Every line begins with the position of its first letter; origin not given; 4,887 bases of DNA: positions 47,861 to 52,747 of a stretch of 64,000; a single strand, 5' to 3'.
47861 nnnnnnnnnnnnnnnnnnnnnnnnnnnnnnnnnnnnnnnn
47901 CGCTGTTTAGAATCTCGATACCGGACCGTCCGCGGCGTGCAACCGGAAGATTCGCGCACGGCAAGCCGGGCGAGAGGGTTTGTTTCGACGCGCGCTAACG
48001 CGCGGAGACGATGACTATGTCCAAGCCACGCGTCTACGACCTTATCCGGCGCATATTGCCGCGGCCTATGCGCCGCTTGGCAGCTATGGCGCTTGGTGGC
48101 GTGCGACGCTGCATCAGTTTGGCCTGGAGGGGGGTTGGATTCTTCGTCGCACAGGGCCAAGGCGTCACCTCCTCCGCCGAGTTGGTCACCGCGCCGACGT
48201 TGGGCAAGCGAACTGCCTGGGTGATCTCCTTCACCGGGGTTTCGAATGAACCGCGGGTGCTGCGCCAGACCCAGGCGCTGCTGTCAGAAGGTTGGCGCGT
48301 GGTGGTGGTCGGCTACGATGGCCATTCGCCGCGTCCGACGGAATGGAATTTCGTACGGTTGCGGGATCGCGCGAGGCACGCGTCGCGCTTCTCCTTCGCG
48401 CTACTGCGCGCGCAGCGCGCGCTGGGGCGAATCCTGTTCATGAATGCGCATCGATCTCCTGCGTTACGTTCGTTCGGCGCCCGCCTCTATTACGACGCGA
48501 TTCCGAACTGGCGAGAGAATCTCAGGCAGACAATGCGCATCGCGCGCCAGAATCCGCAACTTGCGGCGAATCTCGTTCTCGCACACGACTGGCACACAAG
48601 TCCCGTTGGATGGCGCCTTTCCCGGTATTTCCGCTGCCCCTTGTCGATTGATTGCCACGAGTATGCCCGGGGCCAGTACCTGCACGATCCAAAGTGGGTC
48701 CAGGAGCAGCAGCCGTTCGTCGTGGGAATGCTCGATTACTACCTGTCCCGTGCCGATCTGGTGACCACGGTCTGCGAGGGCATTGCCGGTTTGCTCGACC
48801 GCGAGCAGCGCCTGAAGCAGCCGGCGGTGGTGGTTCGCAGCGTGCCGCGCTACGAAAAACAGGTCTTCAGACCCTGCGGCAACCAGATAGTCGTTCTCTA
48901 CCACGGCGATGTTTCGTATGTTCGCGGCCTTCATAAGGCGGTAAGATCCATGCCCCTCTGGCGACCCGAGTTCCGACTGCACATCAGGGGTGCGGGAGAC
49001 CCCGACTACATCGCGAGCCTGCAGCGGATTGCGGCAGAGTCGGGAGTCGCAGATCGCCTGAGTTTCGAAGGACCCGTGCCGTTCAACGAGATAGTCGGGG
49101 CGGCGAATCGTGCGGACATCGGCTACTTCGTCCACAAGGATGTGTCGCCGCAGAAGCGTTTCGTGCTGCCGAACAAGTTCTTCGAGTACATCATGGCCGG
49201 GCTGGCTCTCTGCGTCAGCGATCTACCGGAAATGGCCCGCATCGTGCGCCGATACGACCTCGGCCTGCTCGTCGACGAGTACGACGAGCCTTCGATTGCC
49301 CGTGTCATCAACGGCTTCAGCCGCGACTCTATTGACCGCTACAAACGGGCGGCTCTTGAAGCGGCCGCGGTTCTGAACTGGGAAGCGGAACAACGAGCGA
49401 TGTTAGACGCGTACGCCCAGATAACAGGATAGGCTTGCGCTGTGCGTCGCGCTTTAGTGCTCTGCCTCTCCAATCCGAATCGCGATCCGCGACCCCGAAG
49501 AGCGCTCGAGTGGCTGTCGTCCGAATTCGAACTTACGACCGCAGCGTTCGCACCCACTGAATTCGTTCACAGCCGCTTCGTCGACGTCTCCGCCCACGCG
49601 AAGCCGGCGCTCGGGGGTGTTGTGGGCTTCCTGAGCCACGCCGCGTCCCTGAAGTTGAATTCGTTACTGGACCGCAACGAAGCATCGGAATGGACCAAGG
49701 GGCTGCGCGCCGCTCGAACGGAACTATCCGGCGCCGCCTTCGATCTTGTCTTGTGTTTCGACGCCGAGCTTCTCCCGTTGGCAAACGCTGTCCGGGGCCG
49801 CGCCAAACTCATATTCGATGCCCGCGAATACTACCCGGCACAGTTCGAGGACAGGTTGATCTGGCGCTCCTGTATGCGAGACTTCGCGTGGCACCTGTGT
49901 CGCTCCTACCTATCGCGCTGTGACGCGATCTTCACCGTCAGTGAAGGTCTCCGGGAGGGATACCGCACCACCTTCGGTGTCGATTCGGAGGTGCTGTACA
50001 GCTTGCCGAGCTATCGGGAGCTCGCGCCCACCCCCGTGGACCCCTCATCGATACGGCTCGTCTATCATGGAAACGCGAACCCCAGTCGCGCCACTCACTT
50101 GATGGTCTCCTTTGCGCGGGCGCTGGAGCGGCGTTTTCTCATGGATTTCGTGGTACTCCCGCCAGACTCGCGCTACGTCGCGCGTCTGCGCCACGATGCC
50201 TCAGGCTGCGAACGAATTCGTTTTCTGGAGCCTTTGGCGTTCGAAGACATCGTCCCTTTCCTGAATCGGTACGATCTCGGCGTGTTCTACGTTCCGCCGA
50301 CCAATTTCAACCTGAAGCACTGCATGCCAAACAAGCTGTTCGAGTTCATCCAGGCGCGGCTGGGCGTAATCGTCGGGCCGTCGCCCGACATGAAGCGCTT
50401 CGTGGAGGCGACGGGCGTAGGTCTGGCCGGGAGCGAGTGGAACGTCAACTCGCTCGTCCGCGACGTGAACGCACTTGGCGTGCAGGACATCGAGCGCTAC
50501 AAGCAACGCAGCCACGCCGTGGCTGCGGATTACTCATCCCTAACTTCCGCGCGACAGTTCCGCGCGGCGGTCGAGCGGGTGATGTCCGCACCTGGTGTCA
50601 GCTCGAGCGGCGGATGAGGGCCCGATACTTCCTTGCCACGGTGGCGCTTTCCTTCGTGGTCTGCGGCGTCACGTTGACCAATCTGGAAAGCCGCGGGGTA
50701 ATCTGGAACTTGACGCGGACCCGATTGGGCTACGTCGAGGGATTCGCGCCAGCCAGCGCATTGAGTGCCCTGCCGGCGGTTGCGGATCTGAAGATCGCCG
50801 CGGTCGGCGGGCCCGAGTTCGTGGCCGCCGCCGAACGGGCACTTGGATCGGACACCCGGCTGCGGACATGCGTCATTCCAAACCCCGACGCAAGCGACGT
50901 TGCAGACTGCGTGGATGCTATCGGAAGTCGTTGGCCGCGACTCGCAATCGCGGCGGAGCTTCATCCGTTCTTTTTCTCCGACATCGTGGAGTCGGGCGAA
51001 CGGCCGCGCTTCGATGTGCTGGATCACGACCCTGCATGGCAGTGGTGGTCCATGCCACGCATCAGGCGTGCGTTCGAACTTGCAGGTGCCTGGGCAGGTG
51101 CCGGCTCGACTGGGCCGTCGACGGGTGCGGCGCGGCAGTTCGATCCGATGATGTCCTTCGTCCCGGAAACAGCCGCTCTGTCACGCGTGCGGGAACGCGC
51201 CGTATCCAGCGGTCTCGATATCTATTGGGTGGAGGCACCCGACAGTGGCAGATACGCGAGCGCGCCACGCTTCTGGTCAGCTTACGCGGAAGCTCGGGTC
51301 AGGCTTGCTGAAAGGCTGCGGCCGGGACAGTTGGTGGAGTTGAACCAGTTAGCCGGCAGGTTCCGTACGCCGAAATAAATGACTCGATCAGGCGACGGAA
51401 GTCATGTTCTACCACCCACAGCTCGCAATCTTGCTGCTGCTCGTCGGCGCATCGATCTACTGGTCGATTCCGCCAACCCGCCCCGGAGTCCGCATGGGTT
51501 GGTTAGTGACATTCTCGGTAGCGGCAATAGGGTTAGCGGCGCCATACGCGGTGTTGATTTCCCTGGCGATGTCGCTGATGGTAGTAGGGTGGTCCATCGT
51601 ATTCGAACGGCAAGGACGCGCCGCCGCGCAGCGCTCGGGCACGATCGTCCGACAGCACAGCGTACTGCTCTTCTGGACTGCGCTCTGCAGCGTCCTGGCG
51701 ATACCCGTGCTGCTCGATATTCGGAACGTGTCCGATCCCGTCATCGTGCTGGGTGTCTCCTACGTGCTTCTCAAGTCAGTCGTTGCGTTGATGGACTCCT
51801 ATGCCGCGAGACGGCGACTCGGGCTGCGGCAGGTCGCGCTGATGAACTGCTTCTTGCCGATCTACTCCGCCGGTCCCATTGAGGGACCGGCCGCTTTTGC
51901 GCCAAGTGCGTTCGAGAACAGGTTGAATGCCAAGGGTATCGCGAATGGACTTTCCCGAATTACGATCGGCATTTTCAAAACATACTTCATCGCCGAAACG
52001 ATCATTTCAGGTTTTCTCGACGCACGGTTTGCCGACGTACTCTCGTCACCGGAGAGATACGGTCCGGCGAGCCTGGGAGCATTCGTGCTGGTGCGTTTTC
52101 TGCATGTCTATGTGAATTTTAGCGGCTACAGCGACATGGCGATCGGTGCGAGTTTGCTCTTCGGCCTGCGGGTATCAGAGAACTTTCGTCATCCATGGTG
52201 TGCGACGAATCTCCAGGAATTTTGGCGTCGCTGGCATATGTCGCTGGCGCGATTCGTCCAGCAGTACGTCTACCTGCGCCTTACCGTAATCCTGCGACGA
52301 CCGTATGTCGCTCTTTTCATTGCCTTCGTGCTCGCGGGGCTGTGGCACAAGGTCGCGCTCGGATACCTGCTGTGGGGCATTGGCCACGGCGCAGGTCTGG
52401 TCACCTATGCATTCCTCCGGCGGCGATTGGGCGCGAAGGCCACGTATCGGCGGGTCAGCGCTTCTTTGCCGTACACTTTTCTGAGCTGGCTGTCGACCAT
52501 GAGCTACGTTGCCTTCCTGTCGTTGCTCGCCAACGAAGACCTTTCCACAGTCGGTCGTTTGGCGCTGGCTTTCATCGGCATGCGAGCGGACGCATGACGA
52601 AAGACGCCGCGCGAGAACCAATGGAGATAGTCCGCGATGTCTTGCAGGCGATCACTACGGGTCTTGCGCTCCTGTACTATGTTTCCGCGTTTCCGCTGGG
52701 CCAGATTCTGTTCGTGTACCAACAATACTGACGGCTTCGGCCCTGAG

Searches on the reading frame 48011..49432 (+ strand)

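Call 10: search_protein_families(library=pfam, proteins=[window:48011-49432:+], max_evalue=0.001)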
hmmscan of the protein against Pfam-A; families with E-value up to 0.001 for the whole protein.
window:48011-49432:+ (473 aa): 3 families
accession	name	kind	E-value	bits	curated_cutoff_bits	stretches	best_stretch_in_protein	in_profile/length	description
PF13692.12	Glyco_trans_1_4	-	2e-09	38.3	27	1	294-434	3-137/142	Glycosyl transferases group 1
PF00534.26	Glycos_transf_1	-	3.3e-08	33.7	26.4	1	290-443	13-161/172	Glycosyl transferases group 1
PF13579.12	Glyco_trans_4_4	-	3.2e-06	28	29.7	1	81-275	5-154/158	Glycosyl transferase 4-like domain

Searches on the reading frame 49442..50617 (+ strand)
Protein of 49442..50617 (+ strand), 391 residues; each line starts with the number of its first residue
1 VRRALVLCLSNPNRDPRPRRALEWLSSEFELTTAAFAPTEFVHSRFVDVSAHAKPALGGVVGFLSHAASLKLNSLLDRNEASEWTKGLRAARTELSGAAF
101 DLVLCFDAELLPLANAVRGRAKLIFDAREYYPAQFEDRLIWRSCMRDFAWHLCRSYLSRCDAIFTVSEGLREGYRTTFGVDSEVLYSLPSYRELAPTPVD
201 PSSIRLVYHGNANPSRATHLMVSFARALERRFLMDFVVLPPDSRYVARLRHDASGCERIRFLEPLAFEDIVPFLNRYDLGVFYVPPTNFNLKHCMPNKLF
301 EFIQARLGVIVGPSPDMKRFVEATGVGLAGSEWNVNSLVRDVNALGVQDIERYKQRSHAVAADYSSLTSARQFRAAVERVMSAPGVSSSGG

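Call 10: search_protein_families(library=pfam, proteins=[window:49442-50617:+], max_evalue=0.001)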
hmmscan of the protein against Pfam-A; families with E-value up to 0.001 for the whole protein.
window:49442-50617:+ (391 aa): 1 family
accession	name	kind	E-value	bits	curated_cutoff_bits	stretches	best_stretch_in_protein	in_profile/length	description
PF13439.12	Glyco_transf_4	-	0.00022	21.8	28.5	0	91-183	64-157/170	Glycosyltransferase Family 4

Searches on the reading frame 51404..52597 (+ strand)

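Call 10: search_protein_families(library=pfam, proteins=[window:51404-52597:+], max_evalue=0.001)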
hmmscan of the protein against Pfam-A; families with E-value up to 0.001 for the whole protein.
window:51404-52597:+ (397 aa): 2 families
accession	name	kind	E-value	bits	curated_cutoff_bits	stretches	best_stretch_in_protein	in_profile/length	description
PF03062.24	MBOAT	-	5.4e-17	62.5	27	1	225-368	171-327/337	MBOAT, membrane-bound O-acyltransferase family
PF13813.11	MBOAT_2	-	6e-07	30.1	25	1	259-318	3-67/85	Membrane bound O-acyl transferase family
